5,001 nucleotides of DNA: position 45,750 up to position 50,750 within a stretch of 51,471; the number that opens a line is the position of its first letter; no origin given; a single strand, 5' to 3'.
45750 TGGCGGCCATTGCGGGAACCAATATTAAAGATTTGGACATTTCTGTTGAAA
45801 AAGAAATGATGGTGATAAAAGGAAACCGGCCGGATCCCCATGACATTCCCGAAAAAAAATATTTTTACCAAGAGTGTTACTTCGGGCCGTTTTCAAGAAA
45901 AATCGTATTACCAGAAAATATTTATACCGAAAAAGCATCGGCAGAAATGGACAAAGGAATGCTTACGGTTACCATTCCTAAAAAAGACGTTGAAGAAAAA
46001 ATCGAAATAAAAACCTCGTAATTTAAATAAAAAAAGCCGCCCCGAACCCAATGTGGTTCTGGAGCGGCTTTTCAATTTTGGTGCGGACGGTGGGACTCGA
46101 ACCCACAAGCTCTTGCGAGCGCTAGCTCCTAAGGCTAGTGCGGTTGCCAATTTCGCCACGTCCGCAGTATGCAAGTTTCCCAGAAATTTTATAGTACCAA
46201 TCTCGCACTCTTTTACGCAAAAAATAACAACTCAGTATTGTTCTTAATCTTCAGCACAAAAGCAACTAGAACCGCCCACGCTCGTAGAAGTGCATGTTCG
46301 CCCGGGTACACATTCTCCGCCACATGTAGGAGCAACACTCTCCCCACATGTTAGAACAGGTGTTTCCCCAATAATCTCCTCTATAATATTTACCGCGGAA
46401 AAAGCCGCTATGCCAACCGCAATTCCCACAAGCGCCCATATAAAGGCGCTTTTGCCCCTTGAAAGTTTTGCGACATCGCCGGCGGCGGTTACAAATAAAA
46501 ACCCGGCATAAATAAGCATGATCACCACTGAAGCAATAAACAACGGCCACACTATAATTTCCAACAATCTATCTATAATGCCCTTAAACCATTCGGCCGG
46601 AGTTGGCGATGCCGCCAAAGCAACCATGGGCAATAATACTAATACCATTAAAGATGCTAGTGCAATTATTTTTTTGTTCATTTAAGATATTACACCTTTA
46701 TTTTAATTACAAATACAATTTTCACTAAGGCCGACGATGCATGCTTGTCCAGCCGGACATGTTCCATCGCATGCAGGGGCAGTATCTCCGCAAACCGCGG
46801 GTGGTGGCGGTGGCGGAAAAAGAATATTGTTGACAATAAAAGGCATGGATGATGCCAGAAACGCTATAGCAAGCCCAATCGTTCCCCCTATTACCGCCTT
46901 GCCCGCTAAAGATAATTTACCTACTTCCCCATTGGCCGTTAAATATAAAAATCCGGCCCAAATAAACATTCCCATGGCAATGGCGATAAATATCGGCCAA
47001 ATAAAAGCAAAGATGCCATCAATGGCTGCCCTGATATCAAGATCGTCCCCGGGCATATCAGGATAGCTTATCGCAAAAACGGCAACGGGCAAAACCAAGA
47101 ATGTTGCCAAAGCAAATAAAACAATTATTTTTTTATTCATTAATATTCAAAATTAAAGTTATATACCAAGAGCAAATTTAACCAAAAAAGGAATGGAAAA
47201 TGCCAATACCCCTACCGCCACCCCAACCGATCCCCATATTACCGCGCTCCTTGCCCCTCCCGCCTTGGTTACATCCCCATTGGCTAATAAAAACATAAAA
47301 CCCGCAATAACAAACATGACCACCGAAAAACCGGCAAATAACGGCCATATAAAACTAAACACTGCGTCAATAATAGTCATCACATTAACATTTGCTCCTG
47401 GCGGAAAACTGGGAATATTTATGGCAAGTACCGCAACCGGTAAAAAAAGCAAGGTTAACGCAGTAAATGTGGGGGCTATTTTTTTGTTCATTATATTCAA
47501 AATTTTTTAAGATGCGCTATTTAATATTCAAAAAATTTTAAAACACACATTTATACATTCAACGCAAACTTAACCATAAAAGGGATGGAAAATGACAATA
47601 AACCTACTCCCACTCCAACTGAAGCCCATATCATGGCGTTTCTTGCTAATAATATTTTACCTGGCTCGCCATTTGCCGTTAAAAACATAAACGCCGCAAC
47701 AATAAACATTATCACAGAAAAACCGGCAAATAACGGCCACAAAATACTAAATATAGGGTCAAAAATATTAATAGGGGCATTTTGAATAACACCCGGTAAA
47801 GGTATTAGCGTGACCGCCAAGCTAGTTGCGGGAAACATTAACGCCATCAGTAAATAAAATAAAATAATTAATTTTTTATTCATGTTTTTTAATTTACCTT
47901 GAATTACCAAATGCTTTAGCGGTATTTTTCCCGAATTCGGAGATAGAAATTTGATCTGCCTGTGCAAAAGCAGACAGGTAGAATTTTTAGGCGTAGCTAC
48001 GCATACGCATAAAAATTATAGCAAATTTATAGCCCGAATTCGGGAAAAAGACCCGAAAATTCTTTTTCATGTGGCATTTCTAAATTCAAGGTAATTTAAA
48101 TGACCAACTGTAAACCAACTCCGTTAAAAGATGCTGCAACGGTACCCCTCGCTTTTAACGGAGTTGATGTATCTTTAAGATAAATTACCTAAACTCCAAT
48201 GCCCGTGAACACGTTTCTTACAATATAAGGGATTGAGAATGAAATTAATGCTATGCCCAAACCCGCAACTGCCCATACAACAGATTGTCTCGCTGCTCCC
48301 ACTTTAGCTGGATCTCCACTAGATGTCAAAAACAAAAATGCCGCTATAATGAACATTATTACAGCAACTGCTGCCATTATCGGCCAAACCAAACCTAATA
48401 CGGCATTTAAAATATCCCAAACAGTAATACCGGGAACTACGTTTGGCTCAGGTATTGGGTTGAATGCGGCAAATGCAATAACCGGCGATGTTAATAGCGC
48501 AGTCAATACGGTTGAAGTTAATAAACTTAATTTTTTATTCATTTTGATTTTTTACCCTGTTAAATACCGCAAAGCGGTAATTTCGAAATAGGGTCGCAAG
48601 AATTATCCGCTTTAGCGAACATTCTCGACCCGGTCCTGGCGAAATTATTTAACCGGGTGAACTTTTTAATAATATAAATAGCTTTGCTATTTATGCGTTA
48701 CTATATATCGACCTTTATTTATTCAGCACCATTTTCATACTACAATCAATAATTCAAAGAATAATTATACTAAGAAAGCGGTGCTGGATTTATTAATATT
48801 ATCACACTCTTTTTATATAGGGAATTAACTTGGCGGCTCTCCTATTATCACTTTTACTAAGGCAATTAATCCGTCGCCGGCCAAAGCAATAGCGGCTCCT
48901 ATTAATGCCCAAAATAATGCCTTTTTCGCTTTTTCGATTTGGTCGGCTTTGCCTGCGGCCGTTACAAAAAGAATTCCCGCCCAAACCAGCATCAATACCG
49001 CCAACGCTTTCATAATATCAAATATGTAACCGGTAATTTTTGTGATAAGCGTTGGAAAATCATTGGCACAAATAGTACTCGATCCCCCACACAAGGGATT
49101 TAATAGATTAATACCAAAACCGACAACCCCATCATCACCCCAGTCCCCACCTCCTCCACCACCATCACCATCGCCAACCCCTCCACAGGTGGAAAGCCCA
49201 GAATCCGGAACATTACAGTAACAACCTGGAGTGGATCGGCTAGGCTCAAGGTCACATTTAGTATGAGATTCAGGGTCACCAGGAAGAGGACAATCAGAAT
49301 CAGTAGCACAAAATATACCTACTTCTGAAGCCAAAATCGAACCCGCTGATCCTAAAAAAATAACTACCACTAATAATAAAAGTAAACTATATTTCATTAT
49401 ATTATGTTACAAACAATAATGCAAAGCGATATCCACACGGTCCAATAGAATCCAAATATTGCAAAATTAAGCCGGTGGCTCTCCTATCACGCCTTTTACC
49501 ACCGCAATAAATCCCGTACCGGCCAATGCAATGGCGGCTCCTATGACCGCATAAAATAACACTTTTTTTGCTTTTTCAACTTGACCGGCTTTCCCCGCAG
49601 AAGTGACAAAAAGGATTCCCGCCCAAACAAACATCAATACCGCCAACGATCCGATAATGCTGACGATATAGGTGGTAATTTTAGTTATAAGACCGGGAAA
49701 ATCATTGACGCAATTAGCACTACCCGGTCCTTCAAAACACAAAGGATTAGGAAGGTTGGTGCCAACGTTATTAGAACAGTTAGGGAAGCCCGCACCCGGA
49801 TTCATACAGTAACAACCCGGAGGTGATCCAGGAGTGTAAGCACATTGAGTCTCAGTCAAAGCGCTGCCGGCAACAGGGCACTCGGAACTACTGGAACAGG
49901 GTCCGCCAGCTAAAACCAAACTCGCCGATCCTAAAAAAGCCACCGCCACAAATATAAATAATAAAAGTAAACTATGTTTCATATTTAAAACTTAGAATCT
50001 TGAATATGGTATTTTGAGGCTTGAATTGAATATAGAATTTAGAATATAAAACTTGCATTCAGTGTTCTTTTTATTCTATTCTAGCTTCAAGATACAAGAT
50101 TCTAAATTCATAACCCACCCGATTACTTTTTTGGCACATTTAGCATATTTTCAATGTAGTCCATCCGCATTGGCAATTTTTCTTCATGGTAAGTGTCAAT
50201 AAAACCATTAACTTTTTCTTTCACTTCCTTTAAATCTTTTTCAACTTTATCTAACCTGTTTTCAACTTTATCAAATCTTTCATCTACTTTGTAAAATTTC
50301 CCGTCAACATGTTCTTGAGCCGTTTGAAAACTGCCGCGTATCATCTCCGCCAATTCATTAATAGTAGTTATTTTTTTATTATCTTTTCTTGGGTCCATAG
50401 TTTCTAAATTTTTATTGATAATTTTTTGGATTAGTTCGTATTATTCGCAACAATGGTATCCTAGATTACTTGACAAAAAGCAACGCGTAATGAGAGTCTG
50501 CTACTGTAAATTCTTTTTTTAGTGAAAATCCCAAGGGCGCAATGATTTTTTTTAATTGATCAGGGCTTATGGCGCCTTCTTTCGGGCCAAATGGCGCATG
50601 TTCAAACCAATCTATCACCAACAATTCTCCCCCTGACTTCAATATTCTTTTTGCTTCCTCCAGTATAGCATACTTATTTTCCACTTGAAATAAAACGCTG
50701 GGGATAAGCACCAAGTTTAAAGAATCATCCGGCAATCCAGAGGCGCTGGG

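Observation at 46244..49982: Orphan tandem array of seven TrbC/VirB2-like pilin paralogs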

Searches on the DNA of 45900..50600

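Call 47: search_rna_families(source=window, start=45900, end=50600, threshold=evalue, max_evalue=1)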
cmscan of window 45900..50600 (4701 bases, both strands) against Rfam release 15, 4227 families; matches with E-value up to 1: 4.
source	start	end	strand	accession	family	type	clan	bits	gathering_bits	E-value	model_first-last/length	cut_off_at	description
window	46082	46165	-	RF00005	tRNA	Gene; tRNA;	CL00001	58.7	29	3e-11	1-71/71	no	tRNA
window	46081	46165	+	RF04354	Plastid-ycf2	Cis-reg;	-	26.8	65.7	0.019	1-75/75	no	Plastid-ycf2 5UTR RNA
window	50010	50094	+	RF04089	mir-753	Gene; miRNA;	-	25.1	62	0.077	1-62/62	no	mir-753 microRNA precursor family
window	50001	50102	+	RF04157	MIR9486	Gene; miRNA;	-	22.8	100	0.3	1-119/119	no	MIR9486 microRNA precursor family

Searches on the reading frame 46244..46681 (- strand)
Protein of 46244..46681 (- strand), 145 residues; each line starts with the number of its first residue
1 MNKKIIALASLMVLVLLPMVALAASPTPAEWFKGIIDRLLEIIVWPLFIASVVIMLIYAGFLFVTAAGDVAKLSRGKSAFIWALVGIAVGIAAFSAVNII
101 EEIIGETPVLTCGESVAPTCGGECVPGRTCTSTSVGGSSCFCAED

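Call 4: search_protein_families(library=pfam, proteins=[window:46244-46681:-], max_evalue=1)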
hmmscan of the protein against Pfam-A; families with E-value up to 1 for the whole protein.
window:46244-46681:- (145 aa): 2 families
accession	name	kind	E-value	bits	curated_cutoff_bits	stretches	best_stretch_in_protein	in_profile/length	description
PF04956.18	TrbC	-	0.00019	22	27.9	1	2-98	9-96/98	TrbC/VIRB2 pilin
PF18895.5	T4SS_pilin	-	0.00058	20.3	26.6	1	30-93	3-64/71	Type IV secretion system pilin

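Call 5: search_protein_families(library=ncbifam, proteins=[window:46244-46681:-], max_evalue=1)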
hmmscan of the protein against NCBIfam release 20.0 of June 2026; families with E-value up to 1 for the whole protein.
window:46244-46681:- (145 aa): 2 families
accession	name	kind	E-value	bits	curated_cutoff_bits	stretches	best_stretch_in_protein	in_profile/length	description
NF033817.2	Mplas_variab_LP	domain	0.11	12.5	22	1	2-21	3-22/29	variable surface lipoprotein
TIGR01654.1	bact_immun_7tm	subfamily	0.63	8.4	189.35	1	2-58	217-273/681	bacteriocin-associated integral membrane protein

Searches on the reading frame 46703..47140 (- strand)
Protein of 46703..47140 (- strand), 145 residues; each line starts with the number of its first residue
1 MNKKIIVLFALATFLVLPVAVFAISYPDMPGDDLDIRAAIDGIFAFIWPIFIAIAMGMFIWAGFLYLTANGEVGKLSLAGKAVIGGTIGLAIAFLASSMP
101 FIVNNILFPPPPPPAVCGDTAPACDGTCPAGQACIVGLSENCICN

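Call 4: search_protein_families(library=pfam, proteins=[window:46703-47140:-], max_evalue=1)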
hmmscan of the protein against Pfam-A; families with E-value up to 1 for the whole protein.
window:46703-47140:- (145 aa): 4 families
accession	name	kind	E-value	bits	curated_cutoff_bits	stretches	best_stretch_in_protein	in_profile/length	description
PF18895.5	T4SS_pilin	-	2.8e-06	27.8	26.6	1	38-97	7-65/71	Type IV secretion system pilin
PF04956.18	TrbC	-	0.0019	18.8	27.9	1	3-98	10-93/98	TrbC/VIRB2 pilin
PF09463.15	Opy2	-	0.079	13.7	22.1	1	116-136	3-22/35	Opy2 protein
PF14808.11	TMEM164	-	0.13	12.2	25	1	7-96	93-171/217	TMEM164 family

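Call 5: search_protein_families(library=ncbifam, proteins=[window:46703-47140:-], max_evalue=1)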
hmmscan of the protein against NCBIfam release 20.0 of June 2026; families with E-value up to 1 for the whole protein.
window:46703-47140:- (145 aa): 1 family
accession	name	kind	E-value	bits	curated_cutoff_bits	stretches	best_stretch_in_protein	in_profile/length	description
NF011089.0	PRK14512.1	equivalog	0.16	11.7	251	1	17-78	59-116/200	ATP-dependent Clp protease proteolytic subunit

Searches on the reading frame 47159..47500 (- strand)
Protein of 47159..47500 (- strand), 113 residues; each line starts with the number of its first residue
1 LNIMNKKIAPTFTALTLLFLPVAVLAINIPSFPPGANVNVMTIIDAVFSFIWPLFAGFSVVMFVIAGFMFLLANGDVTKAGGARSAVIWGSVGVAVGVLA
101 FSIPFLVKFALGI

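Call 4: search_protein_families(library=pfam, proteins=[window:47159-47500:-], max_evalue=1)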
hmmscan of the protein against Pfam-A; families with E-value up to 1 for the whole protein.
window:47159-47500:- (113 aa): 2 families
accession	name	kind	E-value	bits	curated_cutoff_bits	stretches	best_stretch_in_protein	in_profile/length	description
PF18895.5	T4SS_pilin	-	1.7e-06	28.4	26.6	1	41-108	6-69/71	Type IV secretion system pilin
PF17487.7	Ribosomal_S12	-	0.0025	19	27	1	17-76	14-73/87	Ribosomal protein S12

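Call 5: search_protein_families(library=ncbifam, proteins=[window:47159-47500:-], max_evalue=1)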
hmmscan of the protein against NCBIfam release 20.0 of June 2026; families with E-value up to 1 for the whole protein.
window:47159-47500:- (113 aa): 1 family
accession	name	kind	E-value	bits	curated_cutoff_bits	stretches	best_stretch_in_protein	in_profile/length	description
NF045849.1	ICE_MMCAP2_0565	equivalog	0.33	10.7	40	1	39-105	8-74/80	Mbov_0395 family pilin-like conjugal transfer protein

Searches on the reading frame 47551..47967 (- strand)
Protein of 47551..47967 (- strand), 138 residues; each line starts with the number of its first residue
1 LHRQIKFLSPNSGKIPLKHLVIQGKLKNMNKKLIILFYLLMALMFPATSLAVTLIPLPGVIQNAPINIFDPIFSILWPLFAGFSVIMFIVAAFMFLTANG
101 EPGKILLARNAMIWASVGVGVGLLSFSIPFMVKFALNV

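Call 4: search_protein_families(library=pfam, proteins=[window:47551-47967:-], max_evalue=1)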
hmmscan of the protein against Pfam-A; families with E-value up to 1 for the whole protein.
window:47551-47967:- (138 aa): 1 family
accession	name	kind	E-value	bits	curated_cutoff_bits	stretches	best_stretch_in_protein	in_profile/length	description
PF18895.5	T4SS_pilin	-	3.9e-06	27.3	26.6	1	68-134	8-70/71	Type IV secretion system pilin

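Call 5: search_protein_families(library=ncbifam, proteins=[window:47551-47967:-], max_evalue=1)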
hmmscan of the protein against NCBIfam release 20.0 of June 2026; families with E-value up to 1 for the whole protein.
window:47551-47967:- (138 aa): 2 families
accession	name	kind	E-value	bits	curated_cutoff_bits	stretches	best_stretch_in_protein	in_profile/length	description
NF045849.1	ICE_MMCAP2_0565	equivalog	0.00033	20.3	40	1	67-129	11-73/80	Mbov_0395 family pilin-like conjugal transfer protein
NF010299.0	PRK13739.1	equivalog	0.21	11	177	0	32-53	118-137/197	conjugal transfer pilus-stabilizing protein TraP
